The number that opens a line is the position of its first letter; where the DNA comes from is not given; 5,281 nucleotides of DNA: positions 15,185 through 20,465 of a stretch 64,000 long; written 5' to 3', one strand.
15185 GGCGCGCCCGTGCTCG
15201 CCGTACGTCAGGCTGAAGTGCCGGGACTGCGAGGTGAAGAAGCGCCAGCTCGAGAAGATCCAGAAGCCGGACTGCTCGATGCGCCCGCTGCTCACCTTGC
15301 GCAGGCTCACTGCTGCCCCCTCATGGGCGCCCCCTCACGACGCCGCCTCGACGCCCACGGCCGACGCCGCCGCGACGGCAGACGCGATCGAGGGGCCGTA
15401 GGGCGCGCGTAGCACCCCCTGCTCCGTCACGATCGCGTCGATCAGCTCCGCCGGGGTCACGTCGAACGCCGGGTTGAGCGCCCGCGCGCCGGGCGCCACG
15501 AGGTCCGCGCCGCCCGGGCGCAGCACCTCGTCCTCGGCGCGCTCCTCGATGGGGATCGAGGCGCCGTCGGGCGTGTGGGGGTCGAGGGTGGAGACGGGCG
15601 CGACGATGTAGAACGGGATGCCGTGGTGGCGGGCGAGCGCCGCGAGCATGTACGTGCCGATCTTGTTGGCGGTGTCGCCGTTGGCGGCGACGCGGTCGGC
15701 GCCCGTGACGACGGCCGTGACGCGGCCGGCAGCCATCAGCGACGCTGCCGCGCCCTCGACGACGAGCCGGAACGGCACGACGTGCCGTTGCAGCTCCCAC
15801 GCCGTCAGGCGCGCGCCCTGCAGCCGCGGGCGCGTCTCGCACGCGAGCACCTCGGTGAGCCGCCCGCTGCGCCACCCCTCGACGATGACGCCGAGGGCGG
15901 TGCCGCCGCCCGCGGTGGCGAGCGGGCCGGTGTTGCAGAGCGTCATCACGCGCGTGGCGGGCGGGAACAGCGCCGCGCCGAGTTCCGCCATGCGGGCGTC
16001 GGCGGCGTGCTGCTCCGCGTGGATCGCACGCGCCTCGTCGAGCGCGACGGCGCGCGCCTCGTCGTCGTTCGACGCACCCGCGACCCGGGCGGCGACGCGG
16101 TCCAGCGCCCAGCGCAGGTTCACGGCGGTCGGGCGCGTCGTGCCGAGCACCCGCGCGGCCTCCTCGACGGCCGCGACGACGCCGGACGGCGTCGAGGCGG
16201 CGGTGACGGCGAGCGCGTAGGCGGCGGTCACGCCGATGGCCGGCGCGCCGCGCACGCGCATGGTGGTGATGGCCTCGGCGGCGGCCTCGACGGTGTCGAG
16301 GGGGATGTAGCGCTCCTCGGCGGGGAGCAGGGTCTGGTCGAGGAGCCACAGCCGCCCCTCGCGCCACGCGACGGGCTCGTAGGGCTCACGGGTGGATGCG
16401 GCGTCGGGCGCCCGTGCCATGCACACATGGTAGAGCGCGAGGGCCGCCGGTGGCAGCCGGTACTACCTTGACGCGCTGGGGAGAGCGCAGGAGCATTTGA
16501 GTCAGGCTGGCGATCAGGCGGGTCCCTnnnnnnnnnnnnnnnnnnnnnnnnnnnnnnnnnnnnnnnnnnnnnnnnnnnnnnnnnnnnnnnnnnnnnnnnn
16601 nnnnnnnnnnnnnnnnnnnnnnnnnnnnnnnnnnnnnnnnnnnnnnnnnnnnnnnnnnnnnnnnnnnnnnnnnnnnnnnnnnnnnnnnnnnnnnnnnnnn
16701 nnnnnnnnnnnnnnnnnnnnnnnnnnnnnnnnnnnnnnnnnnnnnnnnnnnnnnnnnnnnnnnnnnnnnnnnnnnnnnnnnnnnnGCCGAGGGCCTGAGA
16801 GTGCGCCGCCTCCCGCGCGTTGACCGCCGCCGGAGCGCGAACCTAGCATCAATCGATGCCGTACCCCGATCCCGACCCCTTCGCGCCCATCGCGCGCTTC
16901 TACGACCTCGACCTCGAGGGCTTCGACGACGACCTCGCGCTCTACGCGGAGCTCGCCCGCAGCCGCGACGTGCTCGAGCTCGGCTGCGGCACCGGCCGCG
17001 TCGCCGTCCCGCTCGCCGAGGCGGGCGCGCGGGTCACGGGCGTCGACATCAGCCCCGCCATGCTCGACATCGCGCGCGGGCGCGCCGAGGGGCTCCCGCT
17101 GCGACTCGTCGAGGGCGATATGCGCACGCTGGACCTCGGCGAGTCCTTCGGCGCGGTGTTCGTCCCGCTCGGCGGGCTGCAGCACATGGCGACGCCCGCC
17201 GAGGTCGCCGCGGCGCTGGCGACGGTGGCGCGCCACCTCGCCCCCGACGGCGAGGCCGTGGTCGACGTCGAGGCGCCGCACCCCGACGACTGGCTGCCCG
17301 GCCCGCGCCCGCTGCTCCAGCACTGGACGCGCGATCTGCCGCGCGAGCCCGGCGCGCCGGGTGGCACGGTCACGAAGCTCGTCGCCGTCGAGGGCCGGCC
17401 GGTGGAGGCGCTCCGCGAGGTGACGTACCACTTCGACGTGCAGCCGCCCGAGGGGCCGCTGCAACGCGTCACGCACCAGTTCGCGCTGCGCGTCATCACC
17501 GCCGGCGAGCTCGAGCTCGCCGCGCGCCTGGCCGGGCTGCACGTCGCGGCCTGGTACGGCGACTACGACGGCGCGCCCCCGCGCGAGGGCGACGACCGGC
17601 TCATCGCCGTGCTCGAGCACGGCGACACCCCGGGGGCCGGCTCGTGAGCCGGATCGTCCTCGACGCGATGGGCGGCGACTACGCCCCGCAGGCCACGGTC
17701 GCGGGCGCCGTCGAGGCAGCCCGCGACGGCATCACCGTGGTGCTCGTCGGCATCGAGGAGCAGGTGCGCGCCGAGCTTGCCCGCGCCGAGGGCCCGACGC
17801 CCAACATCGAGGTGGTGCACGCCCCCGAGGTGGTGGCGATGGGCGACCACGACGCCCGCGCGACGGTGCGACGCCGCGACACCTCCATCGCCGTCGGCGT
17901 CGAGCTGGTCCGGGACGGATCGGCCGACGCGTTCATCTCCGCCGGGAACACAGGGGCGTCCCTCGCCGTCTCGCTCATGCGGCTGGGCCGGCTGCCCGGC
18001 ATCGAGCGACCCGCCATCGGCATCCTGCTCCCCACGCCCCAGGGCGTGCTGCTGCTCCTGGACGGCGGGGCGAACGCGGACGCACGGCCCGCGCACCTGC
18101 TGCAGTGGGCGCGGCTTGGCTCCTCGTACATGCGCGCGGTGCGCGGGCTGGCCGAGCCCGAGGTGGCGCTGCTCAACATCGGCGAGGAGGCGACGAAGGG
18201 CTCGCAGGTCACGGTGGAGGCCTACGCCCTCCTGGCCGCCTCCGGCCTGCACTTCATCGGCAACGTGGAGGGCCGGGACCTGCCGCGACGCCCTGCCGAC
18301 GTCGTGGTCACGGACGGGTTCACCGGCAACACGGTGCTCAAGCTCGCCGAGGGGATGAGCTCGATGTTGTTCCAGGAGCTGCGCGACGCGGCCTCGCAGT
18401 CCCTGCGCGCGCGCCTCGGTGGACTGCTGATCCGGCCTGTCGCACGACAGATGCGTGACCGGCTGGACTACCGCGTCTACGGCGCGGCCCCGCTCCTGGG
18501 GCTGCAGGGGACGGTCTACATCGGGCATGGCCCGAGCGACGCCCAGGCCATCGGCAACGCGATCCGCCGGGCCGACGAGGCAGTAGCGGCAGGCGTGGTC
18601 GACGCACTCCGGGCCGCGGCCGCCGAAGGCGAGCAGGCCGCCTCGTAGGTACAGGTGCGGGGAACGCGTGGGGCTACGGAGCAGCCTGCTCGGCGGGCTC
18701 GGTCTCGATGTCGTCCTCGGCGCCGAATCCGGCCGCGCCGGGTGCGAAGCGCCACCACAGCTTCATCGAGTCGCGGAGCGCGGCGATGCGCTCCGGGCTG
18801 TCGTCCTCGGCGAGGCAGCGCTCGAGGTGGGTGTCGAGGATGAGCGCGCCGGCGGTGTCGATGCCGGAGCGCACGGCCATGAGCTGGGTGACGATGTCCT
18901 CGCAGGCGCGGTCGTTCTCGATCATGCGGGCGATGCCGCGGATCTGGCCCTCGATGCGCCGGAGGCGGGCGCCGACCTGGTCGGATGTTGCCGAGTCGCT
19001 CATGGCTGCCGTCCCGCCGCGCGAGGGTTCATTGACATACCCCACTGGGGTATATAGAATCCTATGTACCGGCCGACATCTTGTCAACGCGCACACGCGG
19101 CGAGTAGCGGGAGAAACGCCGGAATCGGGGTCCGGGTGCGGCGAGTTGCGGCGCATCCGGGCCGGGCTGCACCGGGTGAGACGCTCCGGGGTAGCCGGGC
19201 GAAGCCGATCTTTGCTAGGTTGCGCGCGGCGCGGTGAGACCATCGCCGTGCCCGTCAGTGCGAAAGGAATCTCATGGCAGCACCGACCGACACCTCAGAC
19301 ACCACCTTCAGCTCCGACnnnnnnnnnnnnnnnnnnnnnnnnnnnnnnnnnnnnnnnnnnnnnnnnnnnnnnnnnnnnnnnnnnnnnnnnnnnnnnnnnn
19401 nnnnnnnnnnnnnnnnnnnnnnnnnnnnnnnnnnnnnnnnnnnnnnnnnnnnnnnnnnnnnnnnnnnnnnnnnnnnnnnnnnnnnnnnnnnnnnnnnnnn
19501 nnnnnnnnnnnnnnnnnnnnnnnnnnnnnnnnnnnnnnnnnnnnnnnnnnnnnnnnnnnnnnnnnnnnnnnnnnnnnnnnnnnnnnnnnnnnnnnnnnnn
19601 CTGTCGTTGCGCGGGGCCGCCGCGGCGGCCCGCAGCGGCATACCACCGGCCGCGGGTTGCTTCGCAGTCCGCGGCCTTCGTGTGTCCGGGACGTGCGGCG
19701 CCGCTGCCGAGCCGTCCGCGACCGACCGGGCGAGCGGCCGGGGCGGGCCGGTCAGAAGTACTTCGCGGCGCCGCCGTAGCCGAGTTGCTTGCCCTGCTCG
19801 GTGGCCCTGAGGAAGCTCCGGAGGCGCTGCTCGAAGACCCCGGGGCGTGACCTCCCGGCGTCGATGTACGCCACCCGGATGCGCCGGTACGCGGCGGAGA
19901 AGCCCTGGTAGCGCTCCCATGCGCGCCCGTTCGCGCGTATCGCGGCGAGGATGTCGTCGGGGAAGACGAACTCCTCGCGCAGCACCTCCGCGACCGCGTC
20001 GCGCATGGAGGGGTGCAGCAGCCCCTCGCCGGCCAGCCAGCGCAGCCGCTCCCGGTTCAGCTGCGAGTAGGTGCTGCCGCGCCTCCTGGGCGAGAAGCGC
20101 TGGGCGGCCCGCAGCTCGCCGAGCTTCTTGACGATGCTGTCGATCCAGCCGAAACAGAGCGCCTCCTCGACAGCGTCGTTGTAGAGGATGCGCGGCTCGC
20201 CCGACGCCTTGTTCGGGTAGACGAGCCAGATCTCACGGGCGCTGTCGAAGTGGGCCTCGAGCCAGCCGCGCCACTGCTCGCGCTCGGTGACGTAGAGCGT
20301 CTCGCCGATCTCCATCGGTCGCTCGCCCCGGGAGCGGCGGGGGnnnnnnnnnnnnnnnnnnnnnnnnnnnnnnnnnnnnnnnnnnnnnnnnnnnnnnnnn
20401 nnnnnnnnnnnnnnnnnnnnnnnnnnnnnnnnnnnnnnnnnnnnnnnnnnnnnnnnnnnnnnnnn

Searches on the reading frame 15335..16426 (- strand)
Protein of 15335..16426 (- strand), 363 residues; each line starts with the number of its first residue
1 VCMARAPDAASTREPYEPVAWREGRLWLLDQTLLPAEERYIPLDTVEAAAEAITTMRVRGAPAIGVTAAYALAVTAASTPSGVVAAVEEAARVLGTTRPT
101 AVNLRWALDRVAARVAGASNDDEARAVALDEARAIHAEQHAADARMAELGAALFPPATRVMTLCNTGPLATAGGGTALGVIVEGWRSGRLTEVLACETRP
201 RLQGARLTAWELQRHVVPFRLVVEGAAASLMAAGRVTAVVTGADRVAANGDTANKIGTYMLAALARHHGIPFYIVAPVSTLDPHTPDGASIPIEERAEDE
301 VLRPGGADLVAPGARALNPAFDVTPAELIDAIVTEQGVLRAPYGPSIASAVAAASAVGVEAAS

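Call 26: search_protein_families(library=pfam, proteins=[window:15335-16426:-])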
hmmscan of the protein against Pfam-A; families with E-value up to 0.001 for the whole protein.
window:15335-16426:- (363 aa): 1 family
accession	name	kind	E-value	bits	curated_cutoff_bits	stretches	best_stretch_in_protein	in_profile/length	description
PF01008.23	IF-2B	-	4e-74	249.8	22.4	1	58-339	2-278/280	Initiation factor 2 subunit family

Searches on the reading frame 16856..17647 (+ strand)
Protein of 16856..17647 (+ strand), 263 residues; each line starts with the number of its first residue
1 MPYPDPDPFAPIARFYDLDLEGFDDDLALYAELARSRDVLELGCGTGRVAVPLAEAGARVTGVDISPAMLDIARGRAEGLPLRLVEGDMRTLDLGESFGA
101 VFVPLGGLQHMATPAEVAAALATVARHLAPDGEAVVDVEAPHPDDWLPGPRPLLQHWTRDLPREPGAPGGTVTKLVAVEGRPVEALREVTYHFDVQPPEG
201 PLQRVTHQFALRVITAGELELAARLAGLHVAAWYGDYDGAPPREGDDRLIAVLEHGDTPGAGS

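Call 41: search_protein_families(library=pfam, proteins=[window:16856-17647:+])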
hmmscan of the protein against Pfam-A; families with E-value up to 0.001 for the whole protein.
window:16856-17647:+ (263 aa): 6 families
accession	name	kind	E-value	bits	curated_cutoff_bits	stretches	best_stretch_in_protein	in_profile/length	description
PF13649.12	Methyltransf_25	-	3.1e-22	79.5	27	1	39-132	1-97/97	Methyltransferase domain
PF08241.18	Methyltransf_11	-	1.3e-17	64.6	21.2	1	40-135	1-94/95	Methyltransferase domain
PF08242.18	Methyltransf_12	-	9.2e-14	52.4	30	1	40-132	1-96/98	Methyltransferase domain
PF13489.12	Methyltransf_23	-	2.9e-10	40.5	27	1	28-149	14-124/164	Methyltransferase domain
PF13847.12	Methyltransf_31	-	2.6e-09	37.3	27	1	38-137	6-110/145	Methyltransferase domain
PF05401.17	NodS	-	5.1e-05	23.6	24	1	37-135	45-143/201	Nodulation protein S (NodS)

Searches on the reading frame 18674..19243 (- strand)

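Call 8: search_protein_families(library=pfam, proteins=[window:18674-19243:-])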
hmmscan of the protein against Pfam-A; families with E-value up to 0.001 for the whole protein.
window:18674-19243:- (189 aa): 1 family
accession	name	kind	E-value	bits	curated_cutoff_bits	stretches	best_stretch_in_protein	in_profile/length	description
PF02583.22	Trns_repr_metal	-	3.1e-24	85.6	22.8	1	88-157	3-73/78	Metal-sensitive transcriptional repressor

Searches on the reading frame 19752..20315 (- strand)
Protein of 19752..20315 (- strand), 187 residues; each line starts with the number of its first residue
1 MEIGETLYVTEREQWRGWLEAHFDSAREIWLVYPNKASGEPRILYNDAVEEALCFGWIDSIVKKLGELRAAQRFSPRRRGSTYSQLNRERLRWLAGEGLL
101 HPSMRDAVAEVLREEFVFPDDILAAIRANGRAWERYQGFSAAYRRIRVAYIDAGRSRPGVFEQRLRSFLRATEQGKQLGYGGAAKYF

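Call 8: search_protein_families(library=pfam, proteins=[window:19752-20315:-])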
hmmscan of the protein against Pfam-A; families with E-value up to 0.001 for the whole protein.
window:19752-20315:- (187 aa): 1 family
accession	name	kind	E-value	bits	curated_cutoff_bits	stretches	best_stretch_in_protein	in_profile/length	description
PF13376.11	OmdA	-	1.9e-08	34.6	25.6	1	115-175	1-60/60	Bacteriocin-protection, YdeI or OmpD-Associated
